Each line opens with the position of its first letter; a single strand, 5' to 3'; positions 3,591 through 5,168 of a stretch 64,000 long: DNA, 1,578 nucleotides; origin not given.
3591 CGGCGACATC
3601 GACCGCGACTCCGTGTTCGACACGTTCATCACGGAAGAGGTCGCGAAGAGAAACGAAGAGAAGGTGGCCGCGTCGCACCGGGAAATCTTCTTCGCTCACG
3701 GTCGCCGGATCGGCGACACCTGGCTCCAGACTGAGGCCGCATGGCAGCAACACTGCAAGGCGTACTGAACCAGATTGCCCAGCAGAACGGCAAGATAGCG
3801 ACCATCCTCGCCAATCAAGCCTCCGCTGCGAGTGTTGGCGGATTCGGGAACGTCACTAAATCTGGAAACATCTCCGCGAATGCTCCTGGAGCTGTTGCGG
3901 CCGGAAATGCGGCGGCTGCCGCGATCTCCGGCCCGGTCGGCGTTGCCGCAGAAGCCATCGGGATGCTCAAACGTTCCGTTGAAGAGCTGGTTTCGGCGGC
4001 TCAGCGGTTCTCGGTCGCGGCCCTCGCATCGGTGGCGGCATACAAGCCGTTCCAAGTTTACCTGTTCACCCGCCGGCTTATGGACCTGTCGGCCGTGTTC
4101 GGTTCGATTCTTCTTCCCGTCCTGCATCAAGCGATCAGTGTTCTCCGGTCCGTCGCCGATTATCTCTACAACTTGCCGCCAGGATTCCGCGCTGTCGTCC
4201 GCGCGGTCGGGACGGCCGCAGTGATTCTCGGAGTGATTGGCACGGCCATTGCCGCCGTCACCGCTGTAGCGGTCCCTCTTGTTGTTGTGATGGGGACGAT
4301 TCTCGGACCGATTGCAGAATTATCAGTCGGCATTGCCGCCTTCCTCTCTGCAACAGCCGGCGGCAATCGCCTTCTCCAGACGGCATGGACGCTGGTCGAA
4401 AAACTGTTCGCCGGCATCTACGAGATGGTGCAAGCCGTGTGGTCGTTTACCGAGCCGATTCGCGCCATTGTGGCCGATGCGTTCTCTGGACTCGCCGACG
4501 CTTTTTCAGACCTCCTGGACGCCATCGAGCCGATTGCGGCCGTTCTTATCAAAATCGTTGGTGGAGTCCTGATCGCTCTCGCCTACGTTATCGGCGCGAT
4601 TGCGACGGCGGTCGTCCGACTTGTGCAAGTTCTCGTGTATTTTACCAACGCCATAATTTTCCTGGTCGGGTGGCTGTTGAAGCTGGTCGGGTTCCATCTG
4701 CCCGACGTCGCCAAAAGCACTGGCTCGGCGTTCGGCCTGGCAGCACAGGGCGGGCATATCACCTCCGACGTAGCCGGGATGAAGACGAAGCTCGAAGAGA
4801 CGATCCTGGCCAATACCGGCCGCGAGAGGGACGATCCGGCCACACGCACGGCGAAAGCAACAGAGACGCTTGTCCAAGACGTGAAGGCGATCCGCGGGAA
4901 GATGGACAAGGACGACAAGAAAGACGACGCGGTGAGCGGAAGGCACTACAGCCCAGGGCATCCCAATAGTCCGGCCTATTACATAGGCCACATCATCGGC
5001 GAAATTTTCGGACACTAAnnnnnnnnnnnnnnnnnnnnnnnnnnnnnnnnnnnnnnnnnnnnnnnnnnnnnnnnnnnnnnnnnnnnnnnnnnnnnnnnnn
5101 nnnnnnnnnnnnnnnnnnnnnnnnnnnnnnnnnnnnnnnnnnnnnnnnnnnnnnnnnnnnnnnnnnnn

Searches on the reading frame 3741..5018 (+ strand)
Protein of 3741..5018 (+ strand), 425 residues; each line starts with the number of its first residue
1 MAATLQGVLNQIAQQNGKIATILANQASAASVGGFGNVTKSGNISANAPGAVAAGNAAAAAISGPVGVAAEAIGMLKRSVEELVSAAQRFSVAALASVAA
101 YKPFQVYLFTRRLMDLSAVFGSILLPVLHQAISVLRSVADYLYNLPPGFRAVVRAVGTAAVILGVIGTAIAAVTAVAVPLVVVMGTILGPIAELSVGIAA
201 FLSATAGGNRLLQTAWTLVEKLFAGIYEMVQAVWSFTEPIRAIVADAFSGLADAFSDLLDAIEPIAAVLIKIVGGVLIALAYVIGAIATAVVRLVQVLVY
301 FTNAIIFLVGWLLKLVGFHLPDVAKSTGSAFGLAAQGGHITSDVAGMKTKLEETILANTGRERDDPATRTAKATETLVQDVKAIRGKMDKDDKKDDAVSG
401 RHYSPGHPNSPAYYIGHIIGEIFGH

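Call 9: search_protein_families(library=pfam, proteins=[window:3741-5018:+], max_evalue=0.01)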
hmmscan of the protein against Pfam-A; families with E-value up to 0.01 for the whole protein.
window:3741-5018:+ (425 aa): 0 families

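Call 11: search_protein_families(library=phrogs, proteins=[window:3741-5018:+], max_evalue=0.01)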
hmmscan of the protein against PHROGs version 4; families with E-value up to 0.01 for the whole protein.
window:3741-5018:+ (425 aa): 5 families
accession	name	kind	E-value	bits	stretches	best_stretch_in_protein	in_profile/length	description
phrog_991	-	tail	9.7e-07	27.7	1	120-309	578-796/1966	tail length tape measure protein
phrog_1272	-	tail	5.4e-05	22.1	1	111-273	541-712/1606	tail length tape measure protein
phrog_167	-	tail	0.00014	20.6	1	39-337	446-728/1555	tail length tape measure protein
phrog_1533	-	tail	0.00036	19.1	1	120-389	544-730/1688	tail length tape measure protein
phrog_8125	-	tail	0.0014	18.8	1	128-293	289-418/578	tail length tape measure protein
